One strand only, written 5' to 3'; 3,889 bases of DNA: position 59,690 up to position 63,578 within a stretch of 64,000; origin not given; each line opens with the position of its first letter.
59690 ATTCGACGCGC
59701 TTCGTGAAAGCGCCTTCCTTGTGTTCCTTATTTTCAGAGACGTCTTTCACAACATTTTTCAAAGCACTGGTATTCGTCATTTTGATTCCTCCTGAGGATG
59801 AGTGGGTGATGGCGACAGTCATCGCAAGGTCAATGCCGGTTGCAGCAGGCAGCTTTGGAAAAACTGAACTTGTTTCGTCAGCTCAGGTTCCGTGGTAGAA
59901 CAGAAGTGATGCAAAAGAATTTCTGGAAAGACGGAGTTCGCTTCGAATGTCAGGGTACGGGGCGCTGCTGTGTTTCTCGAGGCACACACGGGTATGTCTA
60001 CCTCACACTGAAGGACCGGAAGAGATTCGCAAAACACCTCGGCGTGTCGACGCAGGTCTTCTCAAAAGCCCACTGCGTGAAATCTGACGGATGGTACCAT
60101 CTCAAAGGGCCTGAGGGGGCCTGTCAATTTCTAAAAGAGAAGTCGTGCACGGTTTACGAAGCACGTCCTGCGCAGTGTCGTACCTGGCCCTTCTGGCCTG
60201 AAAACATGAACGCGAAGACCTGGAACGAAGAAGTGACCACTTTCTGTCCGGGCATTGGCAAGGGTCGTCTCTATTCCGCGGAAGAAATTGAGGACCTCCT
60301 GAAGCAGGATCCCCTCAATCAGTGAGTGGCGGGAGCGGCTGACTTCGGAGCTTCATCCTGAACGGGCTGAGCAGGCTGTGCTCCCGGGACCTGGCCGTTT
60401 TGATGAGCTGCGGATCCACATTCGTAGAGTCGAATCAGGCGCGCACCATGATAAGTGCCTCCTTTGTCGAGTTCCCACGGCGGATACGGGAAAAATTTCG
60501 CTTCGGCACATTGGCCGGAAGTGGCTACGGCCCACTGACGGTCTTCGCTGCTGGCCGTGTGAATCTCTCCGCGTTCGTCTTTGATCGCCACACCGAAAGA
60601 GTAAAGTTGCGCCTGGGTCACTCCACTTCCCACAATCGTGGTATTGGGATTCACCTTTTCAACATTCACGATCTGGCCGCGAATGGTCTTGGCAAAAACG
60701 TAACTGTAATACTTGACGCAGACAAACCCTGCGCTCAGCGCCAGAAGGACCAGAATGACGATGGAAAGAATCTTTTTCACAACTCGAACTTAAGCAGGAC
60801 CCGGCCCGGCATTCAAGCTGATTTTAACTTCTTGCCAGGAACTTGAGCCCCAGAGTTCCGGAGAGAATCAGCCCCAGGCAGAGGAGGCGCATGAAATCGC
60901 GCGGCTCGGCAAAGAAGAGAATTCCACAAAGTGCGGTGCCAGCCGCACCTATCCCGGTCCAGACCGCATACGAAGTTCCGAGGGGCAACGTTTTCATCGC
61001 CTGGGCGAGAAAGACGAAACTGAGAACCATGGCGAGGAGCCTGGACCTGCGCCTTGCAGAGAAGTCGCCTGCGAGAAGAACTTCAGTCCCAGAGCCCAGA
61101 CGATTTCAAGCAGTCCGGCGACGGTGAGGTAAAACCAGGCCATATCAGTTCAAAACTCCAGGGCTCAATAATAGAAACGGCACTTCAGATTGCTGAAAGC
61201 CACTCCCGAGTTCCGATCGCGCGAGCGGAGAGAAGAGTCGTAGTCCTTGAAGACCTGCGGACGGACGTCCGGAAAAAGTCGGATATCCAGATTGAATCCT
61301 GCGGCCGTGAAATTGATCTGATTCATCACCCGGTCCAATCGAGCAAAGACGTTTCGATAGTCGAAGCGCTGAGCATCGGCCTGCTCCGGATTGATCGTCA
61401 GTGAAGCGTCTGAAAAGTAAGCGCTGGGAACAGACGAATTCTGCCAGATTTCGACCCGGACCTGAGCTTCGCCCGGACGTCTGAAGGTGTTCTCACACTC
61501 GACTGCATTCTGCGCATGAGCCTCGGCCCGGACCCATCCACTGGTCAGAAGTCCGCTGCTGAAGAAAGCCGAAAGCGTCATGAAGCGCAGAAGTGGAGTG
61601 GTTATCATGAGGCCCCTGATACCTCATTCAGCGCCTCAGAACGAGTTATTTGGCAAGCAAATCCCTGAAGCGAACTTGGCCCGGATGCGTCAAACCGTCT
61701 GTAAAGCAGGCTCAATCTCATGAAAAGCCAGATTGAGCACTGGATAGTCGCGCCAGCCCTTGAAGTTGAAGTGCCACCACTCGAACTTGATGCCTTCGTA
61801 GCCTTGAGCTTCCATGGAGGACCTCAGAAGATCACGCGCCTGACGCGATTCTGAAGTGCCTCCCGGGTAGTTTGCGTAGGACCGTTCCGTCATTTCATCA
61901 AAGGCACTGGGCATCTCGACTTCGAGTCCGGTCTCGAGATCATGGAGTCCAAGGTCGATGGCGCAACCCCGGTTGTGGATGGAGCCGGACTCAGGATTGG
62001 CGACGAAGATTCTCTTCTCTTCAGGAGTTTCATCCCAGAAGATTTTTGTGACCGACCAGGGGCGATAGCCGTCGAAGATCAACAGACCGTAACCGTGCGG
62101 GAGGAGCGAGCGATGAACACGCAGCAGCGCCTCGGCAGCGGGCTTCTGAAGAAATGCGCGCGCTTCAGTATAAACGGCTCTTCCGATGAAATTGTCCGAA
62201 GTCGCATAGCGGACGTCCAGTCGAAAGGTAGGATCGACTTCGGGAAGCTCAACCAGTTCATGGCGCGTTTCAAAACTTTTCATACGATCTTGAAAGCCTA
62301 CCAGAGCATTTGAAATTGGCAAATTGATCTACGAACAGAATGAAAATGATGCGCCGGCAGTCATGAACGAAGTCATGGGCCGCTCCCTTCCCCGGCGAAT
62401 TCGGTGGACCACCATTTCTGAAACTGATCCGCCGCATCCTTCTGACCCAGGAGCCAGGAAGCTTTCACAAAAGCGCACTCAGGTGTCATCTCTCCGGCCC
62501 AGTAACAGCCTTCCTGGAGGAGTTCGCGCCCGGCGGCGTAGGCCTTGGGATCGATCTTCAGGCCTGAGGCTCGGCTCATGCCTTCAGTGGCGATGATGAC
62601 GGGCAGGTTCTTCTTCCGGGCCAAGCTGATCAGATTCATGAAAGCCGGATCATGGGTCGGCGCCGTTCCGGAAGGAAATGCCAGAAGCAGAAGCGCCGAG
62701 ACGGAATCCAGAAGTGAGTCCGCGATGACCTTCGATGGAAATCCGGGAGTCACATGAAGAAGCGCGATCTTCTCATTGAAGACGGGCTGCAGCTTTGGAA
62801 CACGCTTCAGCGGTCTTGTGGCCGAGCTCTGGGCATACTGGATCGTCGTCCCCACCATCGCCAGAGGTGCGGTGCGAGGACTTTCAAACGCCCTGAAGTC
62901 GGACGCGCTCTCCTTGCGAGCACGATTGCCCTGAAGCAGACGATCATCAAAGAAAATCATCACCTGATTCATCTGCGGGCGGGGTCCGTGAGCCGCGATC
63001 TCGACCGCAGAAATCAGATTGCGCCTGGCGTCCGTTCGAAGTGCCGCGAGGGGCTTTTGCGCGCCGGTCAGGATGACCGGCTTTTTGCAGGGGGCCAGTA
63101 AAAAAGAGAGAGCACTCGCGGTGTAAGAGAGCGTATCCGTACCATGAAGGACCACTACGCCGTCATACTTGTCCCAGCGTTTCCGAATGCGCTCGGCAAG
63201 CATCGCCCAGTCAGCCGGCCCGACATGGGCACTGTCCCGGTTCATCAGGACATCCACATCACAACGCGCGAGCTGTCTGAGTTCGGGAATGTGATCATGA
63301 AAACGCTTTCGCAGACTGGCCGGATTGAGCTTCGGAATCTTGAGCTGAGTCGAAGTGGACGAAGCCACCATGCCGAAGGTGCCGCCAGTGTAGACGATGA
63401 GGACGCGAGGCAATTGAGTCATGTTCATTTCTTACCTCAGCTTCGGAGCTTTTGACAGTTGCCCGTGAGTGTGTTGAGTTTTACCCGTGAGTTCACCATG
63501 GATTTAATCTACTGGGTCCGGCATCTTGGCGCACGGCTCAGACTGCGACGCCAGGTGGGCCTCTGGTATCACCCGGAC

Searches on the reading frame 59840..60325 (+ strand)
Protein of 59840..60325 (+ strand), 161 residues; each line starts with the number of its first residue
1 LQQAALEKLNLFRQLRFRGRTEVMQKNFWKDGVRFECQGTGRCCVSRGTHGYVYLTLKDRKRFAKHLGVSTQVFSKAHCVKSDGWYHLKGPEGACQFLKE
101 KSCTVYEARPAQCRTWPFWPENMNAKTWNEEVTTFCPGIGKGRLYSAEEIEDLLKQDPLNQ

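Call 41: search_protein_families(library=pfam, proteins=[window:59840-60325:+], max_evalue=0.001)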
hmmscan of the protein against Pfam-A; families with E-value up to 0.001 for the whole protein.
window:59840-60325:+ (161 aa): 1 family
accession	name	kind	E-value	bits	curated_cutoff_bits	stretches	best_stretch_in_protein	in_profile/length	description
PF03692.20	CxxCxxCC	-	9.9e-10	39.4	23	1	36-129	1-77/85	Putative zinc- or iron-chelating domain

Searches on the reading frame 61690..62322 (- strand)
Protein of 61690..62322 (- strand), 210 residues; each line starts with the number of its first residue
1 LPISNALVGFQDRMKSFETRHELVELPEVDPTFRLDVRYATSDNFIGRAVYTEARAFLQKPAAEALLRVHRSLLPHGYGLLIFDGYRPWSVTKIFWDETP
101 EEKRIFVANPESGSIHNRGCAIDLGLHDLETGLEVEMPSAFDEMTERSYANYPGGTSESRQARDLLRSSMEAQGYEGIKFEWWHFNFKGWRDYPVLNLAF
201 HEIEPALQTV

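Call 41: search_protein_families(library=pfam, proteins=[window:61690-62322:-], max_evalue=0.001)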
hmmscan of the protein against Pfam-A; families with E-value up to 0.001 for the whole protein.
window:61690-62322:- (210 aa): 2 families
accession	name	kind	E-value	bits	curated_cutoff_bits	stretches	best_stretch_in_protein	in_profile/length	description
PF01427.22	Peptidase_M15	-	2.4e-37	129.1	27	1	21-187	3-184/199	D-ala-D-ala dipeptidase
PF02557.22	VanY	-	3.1e-05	24.2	25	1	57-189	3-131/132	D-alanyl-D-alanine carboxypeptidase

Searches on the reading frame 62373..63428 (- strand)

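Call 41: search_protein_families(library=pfam, proteins=[window:62373-63428:-], max_evalue=0.001)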
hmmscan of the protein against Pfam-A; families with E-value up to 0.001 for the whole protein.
window:62373-63428:- (351 aa): 2 families
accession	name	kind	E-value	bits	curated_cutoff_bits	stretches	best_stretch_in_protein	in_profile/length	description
PF00710.25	Asparaginase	-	1.1e-56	191.9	22.5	1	8-201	1-190/193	Asparaginase, N-terminal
PF17763.6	Asparaginase_C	-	5.6e-13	49.3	34.6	1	220-339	1-113/114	Glutaminase/Asparaginase C-terminal domain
